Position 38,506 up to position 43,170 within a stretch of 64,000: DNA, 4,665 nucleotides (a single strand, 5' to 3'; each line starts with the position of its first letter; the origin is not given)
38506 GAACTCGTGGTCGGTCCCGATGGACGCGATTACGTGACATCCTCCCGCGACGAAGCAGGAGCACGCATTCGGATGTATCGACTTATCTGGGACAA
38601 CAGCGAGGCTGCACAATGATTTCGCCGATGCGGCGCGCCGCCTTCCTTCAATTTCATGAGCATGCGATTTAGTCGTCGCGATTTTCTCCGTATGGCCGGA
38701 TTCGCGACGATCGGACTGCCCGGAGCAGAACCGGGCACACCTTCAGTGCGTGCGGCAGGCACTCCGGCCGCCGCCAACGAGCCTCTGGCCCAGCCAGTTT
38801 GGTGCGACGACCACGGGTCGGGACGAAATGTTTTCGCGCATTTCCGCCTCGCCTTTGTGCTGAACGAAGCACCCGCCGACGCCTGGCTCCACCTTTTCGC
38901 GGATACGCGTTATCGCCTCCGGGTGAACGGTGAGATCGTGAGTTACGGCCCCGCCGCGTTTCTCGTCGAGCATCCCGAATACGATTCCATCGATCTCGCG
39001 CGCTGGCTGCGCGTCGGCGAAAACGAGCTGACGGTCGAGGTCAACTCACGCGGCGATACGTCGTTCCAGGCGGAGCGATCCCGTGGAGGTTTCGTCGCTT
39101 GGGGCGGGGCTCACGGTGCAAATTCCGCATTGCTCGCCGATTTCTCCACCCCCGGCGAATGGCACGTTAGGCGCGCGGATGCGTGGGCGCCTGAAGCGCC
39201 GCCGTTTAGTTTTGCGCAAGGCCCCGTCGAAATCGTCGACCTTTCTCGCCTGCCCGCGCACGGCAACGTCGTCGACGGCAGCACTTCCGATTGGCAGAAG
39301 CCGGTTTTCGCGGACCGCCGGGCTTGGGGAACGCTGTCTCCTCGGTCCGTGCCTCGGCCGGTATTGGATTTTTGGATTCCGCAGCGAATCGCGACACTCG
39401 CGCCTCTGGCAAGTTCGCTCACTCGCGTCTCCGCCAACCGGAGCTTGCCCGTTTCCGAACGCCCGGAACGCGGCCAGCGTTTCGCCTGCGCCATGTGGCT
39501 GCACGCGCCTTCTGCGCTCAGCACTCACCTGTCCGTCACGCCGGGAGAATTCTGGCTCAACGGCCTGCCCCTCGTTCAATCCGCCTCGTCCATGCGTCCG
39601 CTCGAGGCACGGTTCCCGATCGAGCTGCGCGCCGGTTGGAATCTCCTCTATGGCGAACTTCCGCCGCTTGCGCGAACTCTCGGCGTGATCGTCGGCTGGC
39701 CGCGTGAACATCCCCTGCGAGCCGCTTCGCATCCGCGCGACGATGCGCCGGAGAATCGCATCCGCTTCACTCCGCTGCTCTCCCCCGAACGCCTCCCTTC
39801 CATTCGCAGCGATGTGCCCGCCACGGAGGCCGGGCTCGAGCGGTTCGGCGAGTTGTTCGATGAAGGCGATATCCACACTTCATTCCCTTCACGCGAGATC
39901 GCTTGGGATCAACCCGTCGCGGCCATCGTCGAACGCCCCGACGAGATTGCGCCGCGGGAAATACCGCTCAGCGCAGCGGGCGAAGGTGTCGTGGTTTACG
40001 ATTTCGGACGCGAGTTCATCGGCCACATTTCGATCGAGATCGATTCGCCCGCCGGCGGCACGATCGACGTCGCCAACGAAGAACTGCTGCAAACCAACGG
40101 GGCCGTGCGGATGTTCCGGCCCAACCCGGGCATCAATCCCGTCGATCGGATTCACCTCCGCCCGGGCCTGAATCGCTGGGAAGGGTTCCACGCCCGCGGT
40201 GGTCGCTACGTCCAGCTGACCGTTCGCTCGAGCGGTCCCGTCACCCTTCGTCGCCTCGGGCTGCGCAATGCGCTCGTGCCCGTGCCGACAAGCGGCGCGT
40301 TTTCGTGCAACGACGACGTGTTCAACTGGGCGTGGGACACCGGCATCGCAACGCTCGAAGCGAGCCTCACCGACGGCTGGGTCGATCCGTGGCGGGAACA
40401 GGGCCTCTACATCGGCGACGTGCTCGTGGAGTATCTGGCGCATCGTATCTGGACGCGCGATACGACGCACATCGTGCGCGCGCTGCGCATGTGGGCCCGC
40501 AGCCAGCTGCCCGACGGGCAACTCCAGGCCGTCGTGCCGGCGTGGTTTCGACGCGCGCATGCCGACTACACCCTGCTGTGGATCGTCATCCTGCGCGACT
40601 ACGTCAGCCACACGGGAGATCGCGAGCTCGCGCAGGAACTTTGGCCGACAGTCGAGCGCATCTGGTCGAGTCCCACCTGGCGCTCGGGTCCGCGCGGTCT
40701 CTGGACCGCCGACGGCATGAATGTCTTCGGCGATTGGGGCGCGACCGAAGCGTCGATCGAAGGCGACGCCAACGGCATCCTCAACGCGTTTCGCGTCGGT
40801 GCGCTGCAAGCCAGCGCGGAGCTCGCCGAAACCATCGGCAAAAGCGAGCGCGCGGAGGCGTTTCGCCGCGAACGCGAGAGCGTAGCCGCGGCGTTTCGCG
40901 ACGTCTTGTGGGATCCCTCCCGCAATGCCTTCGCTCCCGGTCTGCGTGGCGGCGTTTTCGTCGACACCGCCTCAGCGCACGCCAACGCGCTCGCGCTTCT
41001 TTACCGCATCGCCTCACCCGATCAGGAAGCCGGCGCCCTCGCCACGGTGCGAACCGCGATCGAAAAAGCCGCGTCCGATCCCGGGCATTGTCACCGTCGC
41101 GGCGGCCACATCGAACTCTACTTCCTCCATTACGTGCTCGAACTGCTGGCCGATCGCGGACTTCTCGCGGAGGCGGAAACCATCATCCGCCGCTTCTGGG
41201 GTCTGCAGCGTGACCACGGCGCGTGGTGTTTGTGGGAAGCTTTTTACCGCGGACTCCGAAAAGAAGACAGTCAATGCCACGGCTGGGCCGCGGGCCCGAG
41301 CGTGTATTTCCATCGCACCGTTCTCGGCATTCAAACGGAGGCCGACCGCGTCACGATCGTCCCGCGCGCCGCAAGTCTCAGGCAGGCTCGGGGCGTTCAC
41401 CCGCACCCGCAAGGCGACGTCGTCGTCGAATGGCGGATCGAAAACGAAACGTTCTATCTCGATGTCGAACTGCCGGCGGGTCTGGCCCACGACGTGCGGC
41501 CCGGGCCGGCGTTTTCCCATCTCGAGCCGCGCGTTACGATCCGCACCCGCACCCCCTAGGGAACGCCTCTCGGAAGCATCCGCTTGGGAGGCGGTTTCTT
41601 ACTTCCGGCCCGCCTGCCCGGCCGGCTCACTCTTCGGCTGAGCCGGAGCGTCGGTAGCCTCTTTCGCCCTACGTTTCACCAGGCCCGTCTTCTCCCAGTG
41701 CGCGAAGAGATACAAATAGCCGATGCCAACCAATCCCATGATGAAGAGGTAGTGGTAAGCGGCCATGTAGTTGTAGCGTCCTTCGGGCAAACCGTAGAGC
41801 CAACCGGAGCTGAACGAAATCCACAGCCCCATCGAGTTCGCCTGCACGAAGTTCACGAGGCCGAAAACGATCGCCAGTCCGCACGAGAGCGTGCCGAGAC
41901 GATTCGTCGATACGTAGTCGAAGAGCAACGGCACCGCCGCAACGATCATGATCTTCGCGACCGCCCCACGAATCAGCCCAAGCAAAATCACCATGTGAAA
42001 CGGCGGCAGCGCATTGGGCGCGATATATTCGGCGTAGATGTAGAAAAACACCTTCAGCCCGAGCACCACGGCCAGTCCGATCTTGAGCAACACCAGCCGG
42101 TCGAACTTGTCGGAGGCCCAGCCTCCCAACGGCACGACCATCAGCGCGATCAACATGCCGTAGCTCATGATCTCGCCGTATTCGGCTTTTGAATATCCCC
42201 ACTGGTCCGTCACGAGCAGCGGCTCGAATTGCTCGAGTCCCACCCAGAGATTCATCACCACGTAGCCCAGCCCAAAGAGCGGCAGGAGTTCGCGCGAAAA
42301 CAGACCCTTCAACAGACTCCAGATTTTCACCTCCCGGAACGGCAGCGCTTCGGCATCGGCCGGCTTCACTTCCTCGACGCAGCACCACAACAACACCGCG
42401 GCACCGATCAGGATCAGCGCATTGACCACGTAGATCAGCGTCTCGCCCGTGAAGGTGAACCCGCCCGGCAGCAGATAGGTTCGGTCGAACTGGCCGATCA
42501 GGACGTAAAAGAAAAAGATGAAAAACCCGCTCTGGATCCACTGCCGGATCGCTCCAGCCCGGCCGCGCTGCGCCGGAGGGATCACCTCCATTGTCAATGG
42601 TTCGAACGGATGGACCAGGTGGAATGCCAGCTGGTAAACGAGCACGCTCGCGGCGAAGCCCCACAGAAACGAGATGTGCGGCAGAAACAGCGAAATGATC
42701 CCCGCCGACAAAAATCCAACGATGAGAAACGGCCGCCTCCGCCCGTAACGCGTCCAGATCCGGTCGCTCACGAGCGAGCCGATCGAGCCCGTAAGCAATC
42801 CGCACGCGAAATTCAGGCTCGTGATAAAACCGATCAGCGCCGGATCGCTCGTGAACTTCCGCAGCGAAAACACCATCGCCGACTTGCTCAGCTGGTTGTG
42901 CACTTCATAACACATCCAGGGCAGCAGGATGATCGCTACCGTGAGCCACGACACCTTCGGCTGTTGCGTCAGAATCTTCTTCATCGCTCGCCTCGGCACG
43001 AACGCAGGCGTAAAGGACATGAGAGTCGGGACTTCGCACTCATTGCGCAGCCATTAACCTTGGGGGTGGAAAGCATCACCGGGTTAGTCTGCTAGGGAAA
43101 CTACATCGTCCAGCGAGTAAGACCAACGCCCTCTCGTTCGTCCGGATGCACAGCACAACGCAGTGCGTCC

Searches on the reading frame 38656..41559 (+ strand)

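Call 15: search_protein_families(library=pfam, proteins=[window:38656-41559:+], max_evalue=0.001)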
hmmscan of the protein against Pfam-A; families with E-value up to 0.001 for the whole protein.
window:38656-41559:+ (967 aa): 3 families
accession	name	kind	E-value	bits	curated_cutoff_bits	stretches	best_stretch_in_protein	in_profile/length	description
PF17389.8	Bac_rhamnosid6H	-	3.7e-30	105.8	24.5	1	546-889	3-339/339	Bacterial alpha-L-rhamnosidase 6 hairpin glycosidase domain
PF05592.18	Bac_rhamnosid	-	9.5e-06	25.9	22.2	1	441-523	3-86/102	Bacterial alpha-L-rhamnosidase concanavalin-like domain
PF17390.7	Bac_rhamnosid_C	-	1e-05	25.7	22.1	1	898-942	11-56/78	Bacterial alpha-L-rhamnosidase C-terminal domain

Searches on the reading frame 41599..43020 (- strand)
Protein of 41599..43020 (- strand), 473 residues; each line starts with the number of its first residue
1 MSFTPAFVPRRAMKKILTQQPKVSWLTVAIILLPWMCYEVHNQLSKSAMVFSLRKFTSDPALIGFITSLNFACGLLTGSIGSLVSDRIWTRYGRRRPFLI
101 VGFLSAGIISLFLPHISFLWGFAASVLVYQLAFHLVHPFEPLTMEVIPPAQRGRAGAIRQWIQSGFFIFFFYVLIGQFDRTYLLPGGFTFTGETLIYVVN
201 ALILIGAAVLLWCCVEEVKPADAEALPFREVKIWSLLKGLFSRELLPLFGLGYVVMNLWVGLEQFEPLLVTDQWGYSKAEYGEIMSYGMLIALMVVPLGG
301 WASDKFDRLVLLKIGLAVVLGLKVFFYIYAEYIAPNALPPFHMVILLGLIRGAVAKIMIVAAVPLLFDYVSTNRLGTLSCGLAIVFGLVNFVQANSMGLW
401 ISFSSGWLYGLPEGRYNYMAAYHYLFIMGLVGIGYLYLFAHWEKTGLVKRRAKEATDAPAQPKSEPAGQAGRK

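Call 15: search_protein_families(library=pfam, proteins=[window:41599-43020:-], max_evalue=0.001)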
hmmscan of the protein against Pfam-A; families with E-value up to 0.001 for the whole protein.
window:41599-43020:- (473 aa): 1 family
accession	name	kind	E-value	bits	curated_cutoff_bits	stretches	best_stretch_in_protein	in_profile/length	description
PF07690.21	MFS_1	-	8e-15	55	33.4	2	53-391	24-344/347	Major Facilitator Superfamily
